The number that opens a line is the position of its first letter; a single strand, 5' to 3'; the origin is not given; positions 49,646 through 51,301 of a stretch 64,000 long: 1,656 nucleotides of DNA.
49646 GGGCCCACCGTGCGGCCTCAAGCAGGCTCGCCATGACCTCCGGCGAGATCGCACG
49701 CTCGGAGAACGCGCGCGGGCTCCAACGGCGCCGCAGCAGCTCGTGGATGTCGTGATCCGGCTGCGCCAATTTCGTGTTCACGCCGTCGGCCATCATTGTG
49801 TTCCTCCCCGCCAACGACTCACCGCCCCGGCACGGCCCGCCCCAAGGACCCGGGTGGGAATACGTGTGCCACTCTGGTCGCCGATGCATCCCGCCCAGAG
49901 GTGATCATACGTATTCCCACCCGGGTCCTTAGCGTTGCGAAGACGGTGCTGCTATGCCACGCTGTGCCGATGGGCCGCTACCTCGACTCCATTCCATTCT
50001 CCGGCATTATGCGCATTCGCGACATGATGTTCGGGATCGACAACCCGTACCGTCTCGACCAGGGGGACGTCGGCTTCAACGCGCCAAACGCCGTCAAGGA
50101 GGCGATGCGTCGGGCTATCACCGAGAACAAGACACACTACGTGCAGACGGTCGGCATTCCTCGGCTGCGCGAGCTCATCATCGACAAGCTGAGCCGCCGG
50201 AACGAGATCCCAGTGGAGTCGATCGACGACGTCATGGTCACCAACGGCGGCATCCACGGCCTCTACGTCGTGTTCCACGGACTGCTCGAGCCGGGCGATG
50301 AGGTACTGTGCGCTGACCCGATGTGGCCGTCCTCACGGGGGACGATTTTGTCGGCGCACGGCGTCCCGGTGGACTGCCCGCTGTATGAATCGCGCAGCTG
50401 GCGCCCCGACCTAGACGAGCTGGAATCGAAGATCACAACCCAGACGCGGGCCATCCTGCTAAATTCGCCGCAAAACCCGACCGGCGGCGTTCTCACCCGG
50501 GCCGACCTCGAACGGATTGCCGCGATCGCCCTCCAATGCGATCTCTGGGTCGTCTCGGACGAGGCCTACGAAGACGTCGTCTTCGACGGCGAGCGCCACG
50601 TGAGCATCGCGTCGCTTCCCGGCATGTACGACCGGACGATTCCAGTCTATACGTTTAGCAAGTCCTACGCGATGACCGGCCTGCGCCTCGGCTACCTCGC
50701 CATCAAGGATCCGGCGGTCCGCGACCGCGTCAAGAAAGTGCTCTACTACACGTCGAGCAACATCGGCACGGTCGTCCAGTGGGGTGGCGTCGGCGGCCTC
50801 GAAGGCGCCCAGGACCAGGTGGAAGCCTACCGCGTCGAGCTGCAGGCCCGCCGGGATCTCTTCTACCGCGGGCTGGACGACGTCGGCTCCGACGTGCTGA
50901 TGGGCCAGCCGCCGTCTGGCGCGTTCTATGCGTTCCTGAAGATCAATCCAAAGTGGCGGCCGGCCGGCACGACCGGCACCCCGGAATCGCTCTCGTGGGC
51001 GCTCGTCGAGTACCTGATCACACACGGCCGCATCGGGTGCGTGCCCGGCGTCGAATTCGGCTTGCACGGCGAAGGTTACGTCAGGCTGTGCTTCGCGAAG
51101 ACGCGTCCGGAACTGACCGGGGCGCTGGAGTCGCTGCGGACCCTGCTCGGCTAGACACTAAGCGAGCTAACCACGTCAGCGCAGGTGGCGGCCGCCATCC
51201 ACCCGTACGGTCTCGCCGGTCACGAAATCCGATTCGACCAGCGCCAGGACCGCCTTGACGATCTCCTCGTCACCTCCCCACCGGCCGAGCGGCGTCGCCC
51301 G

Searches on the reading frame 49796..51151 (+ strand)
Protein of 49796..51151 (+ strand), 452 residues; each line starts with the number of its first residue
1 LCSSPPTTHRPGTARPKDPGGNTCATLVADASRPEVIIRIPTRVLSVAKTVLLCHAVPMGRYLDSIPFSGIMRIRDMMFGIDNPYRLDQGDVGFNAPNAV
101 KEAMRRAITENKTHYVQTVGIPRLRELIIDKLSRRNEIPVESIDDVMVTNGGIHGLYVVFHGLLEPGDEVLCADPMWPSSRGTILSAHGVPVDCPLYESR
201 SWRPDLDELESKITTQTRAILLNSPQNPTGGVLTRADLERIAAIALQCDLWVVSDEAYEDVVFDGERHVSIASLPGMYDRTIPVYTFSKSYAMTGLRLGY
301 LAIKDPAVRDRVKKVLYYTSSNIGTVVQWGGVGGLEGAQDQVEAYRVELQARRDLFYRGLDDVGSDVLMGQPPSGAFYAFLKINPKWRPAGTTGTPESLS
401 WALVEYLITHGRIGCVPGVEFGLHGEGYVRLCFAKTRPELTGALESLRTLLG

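Call 41: search_protein_families(library=pfam, proteins=[window:49796-51151:+], max_evalue=0.00001)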
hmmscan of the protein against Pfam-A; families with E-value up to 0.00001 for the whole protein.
window:49796-51151:+ (452 aa): 2 families
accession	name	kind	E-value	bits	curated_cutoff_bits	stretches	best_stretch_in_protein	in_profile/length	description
PF00155.27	Aminotran_1_2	-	4.3e-59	201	19.7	1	87-446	6-360/361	Aminotransferase class I and II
PF01041.23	DegT_DnrJ_EryC1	-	4.1e-06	26.7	19.8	1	149-257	45-147/360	DegT/DnrJ/EryC1/StrS aminotransferase family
